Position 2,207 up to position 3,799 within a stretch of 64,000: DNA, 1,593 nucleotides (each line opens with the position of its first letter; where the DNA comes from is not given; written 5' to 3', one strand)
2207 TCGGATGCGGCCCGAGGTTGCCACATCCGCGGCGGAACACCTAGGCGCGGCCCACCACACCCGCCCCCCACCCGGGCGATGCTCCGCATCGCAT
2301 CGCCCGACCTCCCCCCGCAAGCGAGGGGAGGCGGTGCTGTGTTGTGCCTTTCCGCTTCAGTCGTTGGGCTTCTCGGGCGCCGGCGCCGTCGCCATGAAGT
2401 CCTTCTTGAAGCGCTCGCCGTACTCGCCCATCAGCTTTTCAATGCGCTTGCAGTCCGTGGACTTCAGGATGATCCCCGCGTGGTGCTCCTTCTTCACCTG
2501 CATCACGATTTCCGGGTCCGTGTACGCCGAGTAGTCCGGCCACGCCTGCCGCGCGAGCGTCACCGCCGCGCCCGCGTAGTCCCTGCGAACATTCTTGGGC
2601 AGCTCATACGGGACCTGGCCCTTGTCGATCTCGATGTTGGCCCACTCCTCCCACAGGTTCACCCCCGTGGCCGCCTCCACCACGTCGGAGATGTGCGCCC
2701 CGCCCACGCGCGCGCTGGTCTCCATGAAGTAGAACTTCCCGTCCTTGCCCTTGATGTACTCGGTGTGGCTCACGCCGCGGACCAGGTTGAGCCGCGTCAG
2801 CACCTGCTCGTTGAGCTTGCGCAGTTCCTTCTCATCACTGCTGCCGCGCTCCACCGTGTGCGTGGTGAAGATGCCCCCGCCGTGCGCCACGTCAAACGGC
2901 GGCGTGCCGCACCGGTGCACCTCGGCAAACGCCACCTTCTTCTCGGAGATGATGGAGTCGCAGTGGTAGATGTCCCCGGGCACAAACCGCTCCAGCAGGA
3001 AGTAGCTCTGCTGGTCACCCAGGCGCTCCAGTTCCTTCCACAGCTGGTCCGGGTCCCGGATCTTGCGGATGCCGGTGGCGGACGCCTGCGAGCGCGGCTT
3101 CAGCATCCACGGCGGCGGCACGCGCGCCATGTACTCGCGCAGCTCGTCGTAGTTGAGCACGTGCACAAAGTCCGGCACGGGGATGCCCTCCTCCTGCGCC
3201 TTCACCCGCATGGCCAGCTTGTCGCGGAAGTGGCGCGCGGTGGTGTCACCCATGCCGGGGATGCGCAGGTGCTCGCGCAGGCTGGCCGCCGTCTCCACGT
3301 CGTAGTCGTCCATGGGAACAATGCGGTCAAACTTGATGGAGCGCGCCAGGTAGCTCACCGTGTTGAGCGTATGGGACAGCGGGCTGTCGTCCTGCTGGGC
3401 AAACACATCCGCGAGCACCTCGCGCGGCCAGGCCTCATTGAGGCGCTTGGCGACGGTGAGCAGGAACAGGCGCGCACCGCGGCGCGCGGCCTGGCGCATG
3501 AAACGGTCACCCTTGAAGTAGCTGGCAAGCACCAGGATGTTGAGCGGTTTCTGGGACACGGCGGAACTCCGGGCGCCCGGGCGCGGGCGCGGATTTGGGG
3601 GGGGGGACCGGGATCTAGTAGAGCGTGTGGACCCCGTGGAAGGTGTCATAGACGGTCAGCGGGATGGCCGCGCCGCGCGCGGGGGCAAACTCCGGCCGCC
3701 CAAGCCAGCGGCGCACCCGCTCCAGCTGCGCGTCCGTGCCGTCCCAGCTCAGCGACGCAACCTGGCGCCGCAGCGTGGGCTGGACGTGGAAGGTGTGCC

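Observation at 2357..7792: Co-directional operon: PLP decarboxylase, amidohydrolase-2, M61 peptidase with PDZ domain, ATP-grasp ligase (and a Pro-rich repeat protein)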

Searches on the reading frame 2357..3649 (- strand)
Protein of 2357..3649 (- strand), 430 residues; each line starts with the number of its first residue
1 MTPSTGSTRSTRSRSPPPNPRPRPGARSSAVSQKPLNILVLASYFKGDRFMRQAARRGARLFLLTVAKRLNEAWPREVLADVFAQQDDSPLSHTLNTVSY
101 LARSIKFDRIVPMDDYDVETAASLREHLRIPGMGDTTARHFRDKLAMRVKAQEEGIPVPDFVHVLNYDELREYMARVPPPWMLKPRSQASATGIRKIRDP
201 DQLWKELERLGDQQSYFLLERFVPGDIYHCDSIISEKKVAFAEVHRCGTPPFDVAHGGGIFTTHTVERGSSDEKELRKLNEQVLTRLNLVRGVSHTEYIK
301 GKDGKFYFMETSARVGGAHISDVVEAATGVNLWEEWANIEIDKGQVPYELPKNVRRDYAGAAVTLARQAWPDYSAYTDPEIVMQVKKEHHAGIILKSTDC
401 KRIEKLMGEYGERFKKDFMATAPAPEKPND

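Call 4: search_protein_families(library=pfam, proteins=[window:2357-3649:-], max_evalue=0.01)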
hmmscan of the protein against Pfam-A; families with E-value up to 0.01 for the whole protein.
window:2357-3649:- (430 aa): 4 families
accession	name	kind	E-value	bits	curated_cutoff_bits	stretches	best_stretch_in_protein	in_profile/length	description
PF02222.28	ATP-grasp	-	1.6e-06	28.4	27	1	151-315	3-163/179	ATP-grasp domain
PF13535.11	ATP-grasp_4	-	3.7e-05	23.8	27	1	180-321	4-159/160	ATP-grasp domain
PF18130.6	ATPgrasp_N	-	0.00056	20.9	27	1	51-132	1-81/81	ATP-grasp N-terminal domain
PF07478.18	Dala_Dala_lig_C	-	0.0017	18.4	24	1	152-246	3-103/204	D-ala D-ala ligase C-terminus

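Call 5: search_protein_families(library=ncbifam, proteins=[window:2357-3649:-], max_evalue=0.01)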
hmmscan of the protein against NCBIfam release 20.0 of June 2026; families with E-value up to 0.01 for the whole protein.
window:2357-3649:- (430 aa): 24 families
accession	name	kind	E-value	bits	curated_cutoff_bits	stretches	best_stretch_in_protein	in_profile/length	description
NF002563.0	PRK02186.1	subfamily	1.3e-14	53.4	625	1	106-339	70-301/890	argininosuccinate lyase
NF005543.0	PRK07206.1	subfamily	1.2e-12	47.3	302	1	37-363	4-336/416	hypothetical protein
NF002378.0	PRK01372.1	subfamily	2.1e-11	43.1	243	1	143-328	100-284/305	D-alanine--D-alanine ligase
TIGR01205.1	D_ala_D_alaTIGR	subfamily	4.7e-08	32.4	245.65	1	142-327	105-299/318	D-alanine--D-alanine ligase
TIGR02068.2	cya_phycin_syn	equivalog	2.9e-05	22.3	850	1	143-244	213-314/862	cyanophycin synthetase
TIGR03909.1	pyrrolys_PylC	equivalog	4.3e-05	22.4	248.3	1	178-334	124-271/374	3-methylornithine--L-lysine ligase PylC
NF005525.0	PRK07178.1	equivalog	5.6e-05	22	768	0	137-211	108-184/471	acetyl-CoA carboxylase biotin carboxylase subunit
NF009471.0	PRK12833.1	equivalog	9.8e-05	21.1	686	0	136-208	111-185/467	acetyl-CoA carboxylase biotin carboxylase subunit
NF004680.0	PRK06019.1-6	equivalog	0.00011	21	327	1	140-217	113-191/405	5-(carboxyamino)imidazole ribonucleotide synthase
NF010623.0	PRK14016.1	subfamily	0.00021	19.6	877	1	143-307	214-380/871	cyanophycin synthetase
NF006367.0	PRK08591.1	subfamily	0.00024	20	597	1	291-339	269-315/451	acetyl-CoA carboxylase biotin carboxylase subunit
NF000206.1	D_ala_D_lac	equivalog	0.00026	20.1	550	1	144-247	133-234/342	D-alanine--(R)-lactate ligase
NF004679.0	PRK06019.1-5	equivalog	0.0005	19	326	1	140-226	96-183/376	5-(carboxyamino)imidazole ribonucleotide synthase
NF002527.0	PRK01966.1-3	equivalog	0.00051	19.3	310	1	143-244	118-222/332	D-alanine--D-alanine ligase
NF011169.0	PRK14571.1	equivalog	0.00062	19.2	404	1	152-331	103-283/300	D-alanyl-alanine synthetase A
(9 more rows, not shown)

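Call 6: find_homologous_proteins(query=window:2357-3559:-, max_evalue=0.00001)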
Query window:2357-3559:- (400 aa): 7982 proteins with E <= 0.00001 among 8000 candidates; the best 120 are listed.
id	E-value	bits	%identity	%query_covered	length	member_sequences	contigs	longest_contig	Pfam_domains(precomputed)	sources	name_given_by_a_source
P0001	1.3e-271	918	100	100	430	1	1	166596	PF13535.12,PF02222.28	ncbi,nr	ncbi:MAG: ATP-grasp domain-containing protein [Deltaproteobacteria bacterium]|nr:ATP-grasp domain-co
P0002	2.5e-229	779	84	98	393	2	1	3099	PF13535.12,PF02222.28,PF07478.19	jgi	jgi:glutathione synthase/RimK-type ligase-like ATP-grasp enzyme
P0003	5.5e-226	768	81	100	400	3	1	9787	PF13535.12,PF02222.28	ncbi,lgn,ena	-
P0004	2.0e-213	727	77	99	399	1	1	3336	PF13535.12,PF02222.28,PF07478.19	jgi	-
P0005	1.7e-212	724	75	100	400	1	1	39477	PF13535.12,PF02222.28,PF18130.7,PF07478.19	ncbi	ncbi:MAG: ATP-grasp domain-containing protein [Myxococcota bacterium]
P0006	6.1e-208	709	75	100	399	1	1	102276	PF02222.28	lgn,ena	-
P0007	5.6e-207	705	75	100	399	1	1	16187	PF13535.12,PF02222.28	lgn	-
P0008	4.7e-206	702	75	100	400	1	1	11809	PF13535.12,PF02222.28,PF18130.7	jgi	jgi:hypothetical protein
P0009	1.1e-190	652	69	99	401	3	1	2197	PF13535.12,PF02222.28,PF02655.20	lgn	-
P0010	1.7e-190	651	69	100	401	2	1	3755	-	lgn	-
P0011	2.1e-188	644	69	100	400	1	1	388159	PF13535.12,PF02222.28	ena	-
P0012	5.8e-187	640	68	100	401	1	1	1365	PF13535.12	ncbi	-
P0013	3.5e-186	637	68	99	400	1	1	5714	PF13535.12,PF02222.28,PF18130.7,PF02655.20,PF07478.19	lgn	-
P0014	8.9e-186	636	66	99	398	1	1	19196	-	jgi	jgi:hypothetical protein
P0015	1.1e-185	635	68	100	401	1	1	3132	PF13535.12,PF02222.28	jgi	jgi:hypothetical protein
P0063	3.3e-169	581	63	99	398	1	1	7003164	PF13535.12,PF02655.20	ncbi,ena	-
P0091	1.3e-166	573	64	98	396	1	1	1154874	PF13535.12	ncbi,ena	-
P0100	6.4e-166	570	61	100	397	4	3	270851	PF13535.12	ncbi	ncbi:MAG: ATP-grasp domain-containing protein [Myxococcaceae bacterium]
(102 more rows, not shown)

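Call 7: find_encoding_contigs(protein=P0063, flank=10000, max_places=2)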
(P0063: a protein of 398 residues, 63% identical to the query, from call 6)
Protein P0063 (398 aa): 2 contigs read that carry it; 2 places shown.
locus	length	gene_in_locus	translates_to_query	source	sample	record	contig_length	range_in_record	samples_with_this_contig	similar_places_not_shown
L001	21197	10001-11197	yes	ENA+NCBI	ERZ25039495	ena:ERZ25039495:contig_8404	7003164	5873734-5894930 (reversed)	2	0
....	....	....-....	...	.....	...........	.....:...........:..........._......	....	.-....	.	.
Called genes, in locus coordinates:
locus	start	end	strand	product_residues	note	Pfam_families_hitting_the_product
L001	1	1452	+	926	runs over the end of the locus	PF00069:Pkinase, PF01636:APH (faint), PF07714:PK_Tyr_Ser-Thr, PF03109:ABC1 (weak), PF19363:DUF5939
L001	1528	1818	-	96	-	PF02609:Exonuc_VII_S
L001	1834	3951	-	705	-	PF13646:HEAT_2 (faint)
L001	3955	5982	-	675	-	PF02412:TSP_3 (faint)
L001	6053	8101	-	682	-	PF02655:ATP-grasp_3 (faint), PF07478:Dala_Dala_lig_C, PF13535:ATP-grasp_4 (weak)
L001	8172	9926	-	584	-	PF17899:Peptidase_M61_N, PF05299:Peptidase_M61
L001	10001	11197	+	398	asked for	PF02655:ATP-grasp_3 (weak), PF13535:ATP-grasp_4 (weak)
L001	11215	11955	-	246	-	PF00925:GTP_cyclohydro2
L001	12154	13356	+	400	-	PF07690:MFS_1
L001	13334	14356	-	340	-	PF06144:DNA_pol3_delta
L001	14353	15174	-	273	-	-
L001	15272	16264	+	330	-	PF06574:FAD_syn, PF01687:Flavokinase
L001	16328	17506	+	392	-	PF16258:DUF4912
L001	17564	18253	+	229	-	PF00072:Response_reg, PF00486:Trans_reg_C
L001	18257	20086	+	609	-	PF00672:HAMP, PF00989:PAS (weak), PF08448:PAS_4, PF12860:PAS_7 (weak), PF00512:HisKA, PF02518:HATPase_c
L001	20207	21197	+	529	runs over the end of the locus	PF00069:Pkinase, PF01636:APH (faint), PF07714:PK_Tyr_Ser-Thr, PF03109:ABC1 (weak), PF14531:Kinase-like (weak)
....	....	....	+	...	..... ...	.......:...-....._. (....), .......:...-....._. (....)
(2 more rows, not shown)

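Call 8: find_encoding_contigs(protein=P0100, flank=10000, max_places=2)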
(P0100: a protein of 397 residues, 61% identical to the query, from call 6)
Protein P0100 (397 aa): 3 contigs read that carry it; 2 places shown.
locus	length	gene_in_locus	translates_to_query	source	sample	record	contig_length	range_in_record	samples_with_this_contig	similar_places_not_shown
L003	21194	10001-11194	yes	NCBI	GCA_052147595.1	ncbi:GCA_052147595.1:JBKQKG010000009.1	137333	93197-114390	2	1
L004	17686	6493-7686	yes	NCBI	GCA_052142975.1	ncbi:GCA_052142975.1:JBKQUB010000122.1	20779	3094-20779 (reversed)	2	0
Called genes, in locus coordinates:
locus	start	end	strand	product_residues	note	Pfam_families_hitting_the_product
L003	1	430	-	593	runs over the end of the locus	PF00916:Sulfate_transp, PF01740:STAS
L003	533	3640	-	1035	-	PF02368:Big_2 (faint)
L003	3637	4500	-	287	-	PF13371:TPR_9 (faint), PF07719:TPR_2 (faint), PF13432:TPR_16, PF08308:PEGA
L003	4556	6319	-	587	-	PF00069:Pkinase, PF07714:PK_Tyr_Ser-Thr, PF01636:APH (faint), PF08308:PEGA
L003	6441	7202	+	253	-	PF00756:Esterase (weak), PF00326:Peptidase_S9 (faint)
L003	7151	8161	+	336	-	-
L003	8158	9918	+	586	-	PF17899:Peptidase_M61_N, PF01433:Peptidase_M1 (faint), PF05299:Peptidase_M61, PF17820:PDZ_6 (weak)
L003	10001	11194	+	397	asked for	PF13535:ATP-grasp_4 (weak)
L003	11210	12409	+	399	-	-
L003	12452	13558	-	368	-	PF04107:GCS2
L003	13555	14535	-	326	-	-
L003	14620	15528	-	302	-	-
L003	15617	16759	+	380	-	PF00082:Peptidase_S8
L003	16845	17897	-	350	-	PF01075:Glyco_transf_9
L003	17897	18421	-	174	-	PF00300:His_Phos_1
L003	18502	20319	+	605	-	PF01401:Peptidase_M2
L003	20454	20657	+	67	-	PF00313:CSD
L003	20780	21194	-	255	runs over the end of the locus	PF01346:FKBP_N (weak), PF00254:FKBP_C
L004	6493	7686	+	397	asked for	PF13535:ATP-grasp_4 (weak)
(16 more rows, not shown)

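Call 9: find_encoding_contigs(protein=P0091, flank=10000, max_places=2)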
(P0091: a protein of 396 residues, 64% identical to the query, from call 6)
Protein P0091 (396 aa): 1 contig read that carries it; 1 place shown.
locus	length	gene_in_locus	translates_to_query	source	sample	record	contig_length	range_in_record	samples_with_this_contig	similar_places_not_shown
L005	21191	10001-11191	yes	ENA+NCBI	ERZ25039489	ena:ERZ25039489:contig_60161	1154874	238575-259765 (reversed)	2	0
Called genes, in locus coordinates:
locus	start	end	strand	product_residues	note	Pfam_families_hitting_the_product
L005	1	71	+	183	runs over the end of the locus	-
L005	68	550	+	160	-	-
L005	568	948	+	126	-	-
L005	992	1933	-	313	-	-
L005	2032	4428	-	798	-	PF13646:HEAT_2 (faint), PF02609:Exonuc_VII_S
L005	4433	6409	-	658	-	PF02412:TSP_3 (faint)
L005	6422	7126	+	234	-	PF04191:PEMT, PF04140:ICMT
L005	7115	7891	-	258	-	PF02655:ATP-grasp_3 (faint), PF07478:Dala_Dala_lig_C, PF13535:ATP-grasp_4 (weak)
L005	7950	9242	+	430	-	-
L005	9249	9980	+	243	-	-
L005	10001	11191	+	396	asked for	PF13535:ATP-grasp_4 (weak)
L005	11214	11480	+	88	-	-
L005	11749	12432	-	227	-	PF00925:GTP_cyclohydro2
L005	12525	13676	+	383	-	PF07690:MFS_1, PF00083:Sugar_tr (weak), PF07690:MFS_1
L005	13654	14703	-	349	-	PF06144:DNA_pol3_delta, PF21694:DNA_pol3_delta_C (weak)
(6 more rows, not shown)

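Call 10: search_solved_structures(query=window:2357-3559:-, max_evalue=0.01)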
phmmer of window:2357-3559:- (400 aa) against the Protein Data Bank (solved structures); distinct sequences matched with E-value up to 0.01: 19.
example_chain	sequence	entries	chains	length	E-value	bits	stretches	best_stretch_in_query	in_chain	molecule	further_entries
4wd3_A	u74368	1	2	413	1.1e-18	70.6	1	76-311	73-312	L-amino acid ligase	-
3vot_A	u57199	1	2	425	1.9e-09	40.2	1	75-303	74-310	L-amino acid ligase, BL00235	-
30vh_A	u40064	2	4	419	2.7e-09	39.7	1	80-289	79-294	L-amino acid ligase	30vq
8evy_B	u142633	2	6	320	7.3e-08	35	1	102-297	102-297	D-alanine--D-alanine ligase B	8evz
3r23_A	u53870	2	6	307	7.2e-07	31.7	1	91-217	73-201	D-alanine--D-alanine ligase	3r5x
4zqi_A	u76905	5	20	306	3.6e-05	26.2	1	94-291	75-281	D-alanine--D-alanine ligase | D-alanine-D-alanine ligase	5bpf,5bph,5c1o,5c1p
3v4z_A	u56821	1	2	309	3.7e-05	26.1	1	94-291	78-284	D-alanine--D-alanine ligase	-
5nrh_A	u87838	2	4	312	8.1e-05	25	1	99-203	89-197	D-alanine--D-alanine ligase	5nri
4egq_A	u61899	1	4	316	8.3e-05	24.9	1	99-203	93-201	D-alanine--D-alanine ligase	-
3wo1_A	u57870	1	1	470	0.00019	23.7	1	59-184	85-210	Alanine-anticapsin ligase BacD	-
3wnz_A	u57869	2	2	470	0.00051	22.3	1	59-183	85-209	Alanine-anticapsin ligase BacD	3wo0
3vmm_A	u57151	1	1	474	0.00052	22.3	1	59-183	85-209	Alanine-anticapsin ligase BacD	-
8evx_A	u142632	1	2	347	0.00085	21.6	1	138-298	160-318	D-alanine--D-alanine ligase A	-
8evv_A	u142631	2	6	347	0.00085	21.6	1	138-298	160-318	D-alanine--D-alanine ligase A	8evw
4eg0_A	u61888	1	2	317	0.0015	20.8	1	99-218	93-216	D-alanine--D-alanine ligase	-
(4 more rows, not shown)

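Call 15: find_related_loci(query=A1, collection=genome_contigs, flank=10000)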
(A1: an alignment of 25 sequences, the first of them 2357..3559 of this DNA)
Query A1 (400 aa) in genome_contigs; peptide patterns used: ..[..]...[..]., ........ (x = any residue, [..] = any of these).
600 stretches matched a pattern (row limit reached: there are more); 575 encode a relative of the query (tblastn E <= 1e-3); the best 80 are kept; 80 distinct loci.
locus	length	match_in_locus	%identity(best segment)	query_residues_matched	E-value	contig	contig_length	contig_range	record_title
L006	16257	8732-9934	63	1-397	2e-179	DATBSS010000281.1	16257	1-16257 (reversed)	MAG TPA_asm: Myxococcaceae bacterium isolate SMAG_U4163 k141_259842, whole genome shotgun sequence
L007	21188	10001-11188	61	1-399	3e-171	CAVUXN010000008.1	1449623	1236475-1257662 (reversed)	MAG: uncultured delta proteobacterium isolate MFD06714.bin.1.19 genome assembly, contig: contig_8104, whole genome shotg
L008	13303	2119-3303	63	3-398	4e-171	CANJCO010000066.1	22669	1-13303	MAG: Myxococcales bacterium isolate RH-23may17-1049 genome assembly, contig: RH-23may17-C16471, whole genome shotgun seq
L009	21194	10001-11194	60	2-400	1e-170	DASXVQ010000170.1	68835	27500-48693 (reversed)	MAG TPA_asm: Myxococcales bacterium isolate SMAG_U4749 k141_90683, whole genome shotgun sequence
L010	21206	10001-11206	60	6-400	2e-169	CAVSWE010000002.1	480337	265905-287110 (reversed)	MAG: uncultured delta proteobacterium isolate MFD05705.bin.2.131 genome assembly, contig: contig_18228, whole genome sho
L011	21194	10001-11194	59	1-398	1e-167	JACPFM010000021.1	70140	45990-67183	MAG: Deltaproteobacteria bacterium isolate NC_groundwater_361_Ag_B-0.1um_71_13 GD18-4_B1_scaffold_63408, whole genome sh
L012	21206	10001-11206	59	1-398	5e-163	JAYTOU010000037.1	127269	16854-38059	MAG: Myxococcales bacterium isolate GFS_4219 GFS_4219_36, whole genome shotgun sequence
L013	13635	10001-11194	58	2-398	2e-160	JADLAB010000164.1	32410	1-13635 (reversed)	MAG: Polyangiaceae bacterium isolate SJ101 c_000000250946, whole genome shotgun sequence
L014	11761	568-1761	58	2-398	3e-160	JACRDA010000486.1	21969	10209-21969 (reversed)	MAG: Myxococcales bacterium isolate NC_groundwater_1660_Pr3_B-0.1um_73_17 SR-2_scaffold_141_4037493, whole genome shotgu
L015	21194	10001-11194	58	2-399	4e-159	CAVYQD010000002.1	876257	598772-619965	MAG: uncultured Acidobacteriota bacterium isolate MFD06229.bin.1.279 genome assembly, contig: contig_2234, whole genome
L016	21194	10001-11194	58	2-399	2e-158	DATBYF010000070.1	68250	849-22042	MAG TPA_asm: Candidatus Acidiferrales bacterium isolate SMAG_U7586 k141_2658067, whole genome shotgun sequence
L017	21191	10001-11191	57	3-399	1e-158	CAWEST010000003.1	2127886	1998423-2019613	MAG: uncultured Acidobacteriota bacterium isolate MFD03399.bin.1.95 genome assembly, contig: contig_17144, whole genome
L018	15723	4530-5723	59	5-399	2e-157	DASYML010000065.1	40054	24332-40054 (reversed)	MAG TPA_asm: Pyrinomonadaceae bacterium isolate SMAG_U4374 k141_22226, whole genome shotgun sequence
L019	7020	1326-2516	56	3-399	3e-157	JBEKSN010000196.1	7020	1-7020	MAG: Candidatus Acidiferrales bacterium isolate SPRUCE 535 SPRUCE_535_196, whole genome shotgun sequence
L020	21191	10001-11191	57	3-399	3e-156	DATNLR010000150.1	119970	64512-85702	MAG TPA_asm: Candidatus Binatus sp. isolate SMAG_U11457 k141_183333, whole genome shotgun sequence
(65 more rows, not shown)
